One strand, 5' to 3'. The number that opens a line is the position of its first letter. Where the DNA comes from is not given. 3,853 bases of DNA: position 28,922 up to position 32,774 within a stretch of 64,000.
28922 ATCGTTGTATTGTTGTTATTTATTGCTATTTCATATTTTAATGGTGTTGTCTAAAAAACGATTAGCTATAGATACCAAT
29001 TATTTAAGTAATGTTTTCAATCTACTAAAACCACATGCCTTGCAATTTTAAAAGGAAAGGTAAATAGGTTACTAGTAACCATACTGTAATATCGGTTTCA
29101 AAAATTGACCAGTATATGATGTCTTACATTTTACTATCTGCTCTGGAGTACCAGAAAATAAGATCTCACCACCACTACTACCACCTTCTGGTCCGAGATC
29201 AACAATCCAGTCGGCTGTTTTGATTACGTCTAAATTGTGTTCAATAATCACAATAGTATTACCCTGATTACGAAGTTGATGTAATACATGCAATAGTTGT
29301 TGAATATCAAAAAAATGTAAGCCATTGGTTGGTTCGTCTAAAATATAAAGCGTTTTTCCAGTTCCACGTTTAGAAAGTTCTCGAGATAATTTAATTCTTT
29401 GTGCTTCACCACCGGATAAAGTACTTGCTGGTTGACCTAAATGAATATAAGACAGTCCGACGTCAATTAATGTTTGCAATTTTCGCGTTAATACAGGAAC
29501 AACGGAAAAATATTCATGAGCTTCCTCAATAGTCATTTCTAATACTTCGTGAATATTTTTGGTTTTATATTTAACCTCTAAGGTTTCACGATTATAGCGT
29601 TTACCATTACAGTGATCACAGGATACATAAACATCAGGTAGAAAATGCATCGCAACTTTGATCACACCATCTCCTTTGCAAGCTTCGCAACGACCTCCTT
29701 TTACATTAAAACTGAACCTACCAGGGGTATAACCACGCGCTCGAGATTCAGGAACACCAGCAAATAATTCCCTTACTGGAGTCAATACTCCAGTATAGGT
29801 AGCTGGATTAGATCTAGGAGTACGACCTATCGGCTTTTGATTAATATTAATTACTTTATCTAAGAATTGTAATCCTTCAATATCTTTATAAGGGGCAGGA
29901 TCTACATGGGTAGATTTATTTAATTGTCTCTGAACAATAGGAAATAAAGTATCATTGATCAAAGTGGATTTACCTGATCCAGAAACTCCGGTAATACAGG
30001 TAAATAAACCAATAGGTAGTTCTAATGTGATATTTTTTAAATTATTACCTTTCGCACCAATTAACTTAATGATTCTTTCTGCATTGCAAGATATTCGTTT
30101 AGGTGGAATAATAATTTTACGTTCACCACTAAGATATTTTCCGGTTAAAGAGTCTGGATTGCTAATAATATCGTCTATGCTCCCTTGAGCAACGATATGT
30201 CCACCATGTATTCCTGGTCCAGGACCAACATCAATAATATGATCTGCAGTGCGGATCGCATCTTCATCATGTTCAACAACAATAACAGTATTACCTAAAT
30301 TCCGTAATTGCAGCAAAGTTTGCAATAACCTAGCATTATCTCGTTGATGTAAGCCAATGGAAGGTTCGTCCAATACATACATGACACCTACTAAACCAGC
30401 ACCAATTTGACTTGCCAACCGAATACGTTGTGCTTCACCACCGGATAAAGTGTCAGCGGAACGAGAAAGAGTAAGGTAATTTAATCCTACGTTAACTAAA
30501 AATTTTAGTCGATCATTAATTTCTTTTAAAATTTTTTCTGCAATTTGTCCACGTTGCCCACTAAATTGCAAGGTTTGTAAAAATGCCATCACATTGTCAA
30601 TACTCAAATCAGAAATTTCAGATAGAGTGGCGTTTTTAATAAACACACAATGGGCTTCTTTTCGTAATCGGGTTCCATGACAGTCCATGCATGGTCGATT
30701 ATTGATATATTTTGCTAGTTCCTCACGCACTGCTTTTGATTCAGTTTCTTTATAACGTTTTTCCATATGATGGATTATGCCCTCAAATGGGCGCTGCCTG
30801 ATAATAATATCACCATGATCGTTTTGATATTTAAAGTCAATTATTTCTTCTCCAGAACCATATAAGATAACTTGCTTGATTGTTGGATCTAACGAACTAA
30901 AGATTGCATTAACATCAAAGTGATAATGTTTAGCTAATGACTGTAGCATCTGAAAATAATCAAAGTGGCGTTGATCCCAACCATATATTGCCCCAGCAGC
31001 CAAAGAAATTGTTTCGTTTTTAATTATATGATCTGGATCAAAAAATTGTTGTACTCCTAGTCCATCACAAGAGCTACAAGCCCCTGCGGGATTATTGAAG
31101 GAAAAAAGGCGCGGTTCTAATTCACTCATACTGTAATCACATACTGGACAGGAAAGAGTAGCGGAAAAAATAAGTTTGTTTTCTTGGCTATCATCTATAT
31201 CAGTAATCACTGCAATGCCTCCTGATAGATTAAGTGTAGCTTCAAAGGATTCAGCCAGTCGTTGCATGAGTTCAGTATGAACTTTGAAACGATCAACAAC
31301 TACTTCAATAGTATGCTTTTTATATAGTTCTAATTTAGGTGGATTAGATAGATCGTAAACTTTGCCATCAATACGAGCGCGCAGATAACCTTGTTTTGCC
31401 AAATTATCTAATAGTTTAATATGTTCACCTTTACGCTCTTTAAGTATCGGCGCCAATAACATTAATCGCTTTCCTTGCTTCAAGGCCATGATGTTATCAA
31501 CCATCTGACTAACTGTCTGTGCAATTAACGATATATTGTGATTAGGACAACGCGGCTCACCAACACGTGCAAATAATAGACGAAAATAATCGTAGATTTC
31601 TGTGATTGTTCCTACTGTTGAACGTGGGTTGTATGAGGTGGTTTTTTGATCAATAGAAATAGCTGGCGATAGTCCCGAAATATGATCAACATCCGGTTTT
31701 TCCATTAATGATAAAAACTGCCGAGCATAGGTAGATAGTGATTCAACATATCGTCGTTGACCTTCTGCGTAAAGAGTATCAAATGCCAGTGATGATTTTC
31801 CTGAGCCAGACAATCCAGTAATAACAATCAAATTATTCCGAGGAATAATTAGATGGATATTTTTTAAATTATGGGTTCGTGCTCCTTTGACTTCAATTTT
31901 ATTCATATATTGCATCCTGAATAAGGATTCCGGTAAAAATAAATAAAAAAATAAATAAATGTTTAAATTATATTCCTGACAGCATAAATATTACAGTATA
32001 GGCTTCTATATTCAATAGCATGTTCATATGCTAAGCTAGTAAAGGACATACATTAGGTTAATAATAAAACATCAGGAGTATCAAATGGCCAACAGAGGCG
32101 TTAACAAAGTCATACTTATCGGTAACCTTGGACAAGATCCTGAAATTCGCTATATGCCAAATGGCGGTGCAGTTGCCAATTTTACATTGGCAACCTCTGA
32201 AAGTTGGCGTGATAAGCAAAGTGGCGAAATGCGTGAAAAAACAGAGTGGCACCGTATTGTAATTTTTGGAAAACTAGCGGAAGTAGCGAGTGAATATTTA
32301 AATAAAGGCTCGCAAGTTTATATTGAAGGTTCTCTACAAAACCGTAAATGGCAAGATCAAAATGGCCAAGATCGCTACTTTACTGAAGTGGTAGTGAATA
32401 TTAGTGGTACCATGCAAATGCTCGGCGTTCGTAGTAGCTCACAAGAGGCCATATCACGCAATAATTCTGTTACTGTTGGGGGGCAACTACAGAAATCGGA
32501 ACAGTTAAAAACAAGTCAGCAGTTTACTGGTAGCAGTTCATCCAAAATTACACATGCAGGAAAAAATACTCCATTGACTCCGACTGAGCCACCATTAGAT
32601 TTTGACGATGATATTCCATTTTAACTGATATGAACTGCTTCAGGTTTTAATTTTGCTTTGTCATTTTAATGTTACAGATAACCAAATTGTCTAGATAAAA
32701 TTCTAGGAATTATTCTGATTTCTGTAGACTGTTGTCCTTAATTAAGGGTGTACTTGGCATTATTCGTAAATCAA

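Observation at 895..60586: Noncoding DNA carries many long, perfect, sequence-unique hairpin palindromes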

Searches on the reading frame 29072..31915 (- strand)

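Call 6: search_protein_families(library=ncbifam, proteins=[window:29072-31915:-])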
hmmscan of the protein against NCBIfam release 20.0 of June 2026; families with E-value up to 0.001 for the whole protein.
window:29072-31915:- (947 aa): 175 families (the best 25 are shown)
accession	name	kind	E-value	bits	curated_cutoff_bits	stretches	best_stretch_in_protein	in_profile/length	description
NF001503.0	PRK00349.1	equivalog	0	1550.1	1147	1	4-944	3-942/943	excinuclease ABC subunit UvrA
TIGR00630.1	uvra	equivalog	0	1446.6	729.8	1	6-927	1-923/924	excinuclease ABC subunit UvrA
NF001885.0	PRK00635.1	equivalog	1.2e-218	728.8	3054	1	7-944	6-920/1809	excinuclease ABC subunit A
TIGR03608.1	L_ocin_972_ABC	subfamily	2.6e-34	118.5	254.85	2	808-907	111-206/206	putative bacteriocin export ABC transporter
TIGR04521.1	ECF_ATPase_2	equivalog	5.3e-33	114.3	330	3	466-594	120-243/279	energy-coupling factor transporter ATPase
TIGR02857.1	CydD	equivalog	1e-32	113.8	435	2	824-907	450-529/529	thiol reductant ABC exporter subunit CydD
NF040873.1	AztA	equivalog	2.6e-31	108.7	220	2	471-561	102-189/191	zinc ABC transporter ATP-binding protein AztA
TIGR02673.1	FtsE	equivalog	4.3e-30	105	264.85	2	814-900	120-202/214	cell division ATP-binding protein FtsE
TIGR04520.1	ECF_ATPase_1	equivalog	6.2e-30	104.5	315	2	467-591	114-231/269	energy-coupling factor transporter ATPase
NF010068.0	PRK13548.1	equivalog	8e-28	97.2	261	2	827-907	132-216/261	heme ABC transporter ATP-binding protein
TIGR02315.1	ABC_phnC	equivalog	2.3e-26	92.7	266.1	2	811-928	125-234/243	phosphonate ABC transporter ATP-binding protein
TIGR00972.1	3a0107s01c2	equivalog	5.3e-26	91.5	343.2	2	482-598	137-246/248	phosphate ABC transporter ATP-binding protein PstB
TIGR01842.1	type_I_sec_PrtD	subfamily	6.2e-26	91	510.15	2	826-905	448-524/544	type I secretion system permease/ATPase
TIGR03873.1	F420-0_ABC_ATP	hypoth_equivalog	2.5e-25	89.2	372.4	2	830-927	135-224/256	putative F420-0 ABC transporter ATP-binding protein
NF007826.0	PRK10535.1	equivalog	5.2e-25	87.8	966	2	816-907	129-216/648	macrolide ABC transporter ATP-binding protein/permease MacB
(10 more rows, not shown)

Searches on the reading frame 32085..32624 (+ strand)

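Call 8: search_protein_families(library=ncbifam, proteins=[window:32085-32624:+], max_evalue=1e-10)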
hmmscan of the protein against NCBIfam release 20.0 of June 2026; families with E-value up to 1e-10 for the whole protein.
window:32085-32624:+ (179 aa): 16 families
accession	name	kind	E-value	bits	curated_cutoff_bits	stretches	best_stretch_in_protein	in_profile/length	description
NF006533.0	PRK09010.1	subfamily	1.1e-83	279.5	260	1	1-179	1-177/177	single-stranded DNA-binding protein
NF010292.0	PRK13732.1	subfamily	4e-66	222.2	265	1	1-179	1-175/175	single-stranded DNA-binding protein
NF004357.0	PRK05733.1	subfamily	1.1e-64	217.6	241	1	3-179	2-172/172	single-stranded DNA-binding protein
NF005406.0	PRK06958.1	subfamily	2.5e-59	200.8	252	1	5-179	3-182/182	single-stranded DNA-binding protein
TIGR00621.2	ssb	subfamily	2.6e-58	197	53.95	1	4-179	2-165/165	single-stranded DNA-binding protein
NF004972.0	PRK06341.1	equivalog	5.2e-51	172.9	254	1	5-179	4-166/166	single-stranded DNA-binding protein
NF006445.0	PRK08763.1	subfamily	2.2e-43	148.3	246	1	3-179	2-164/164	single-stranded DNA-binding protein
NF005170.0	PRK06642.1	equivalog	1e-37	129.3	270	1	5-121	4-122/152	single-stranded DNA-binding protein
NF006297.0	PRK08486.1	equivalog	3e-31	109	212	1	7-153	3-155/182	single-stranded DNA-binding protein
NF005241.0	PRK06751.1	equivalog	1.1e-23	84.2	313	1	6-179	2-173/173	single-stranded DNA-binding protein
NF005580.0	PRK07275.1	subfamily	1.1e-22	80.9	254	1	6-179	2-162/162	single-stranded DNA-binding protein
NF005674.0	PRK07459.1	equivalog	1.7e-22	79.7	161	1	6-127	3-115/121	single-stranded DNA-binding protein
NF005851.0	PRK07772.1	subfamily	1.2e-20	74.5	194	1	8-153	6-154/191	single-stranded DNA-binding protein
NF005579.0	PRK07274.1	equivalog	6.1e-19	68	169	1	6-128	2-115/131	single-stranded DNA-binding protein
NF005242.0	PRK06752.1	equivalog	6.5e-15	55.3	189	1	6-105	2-98/112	single-stranded DNA-binding protein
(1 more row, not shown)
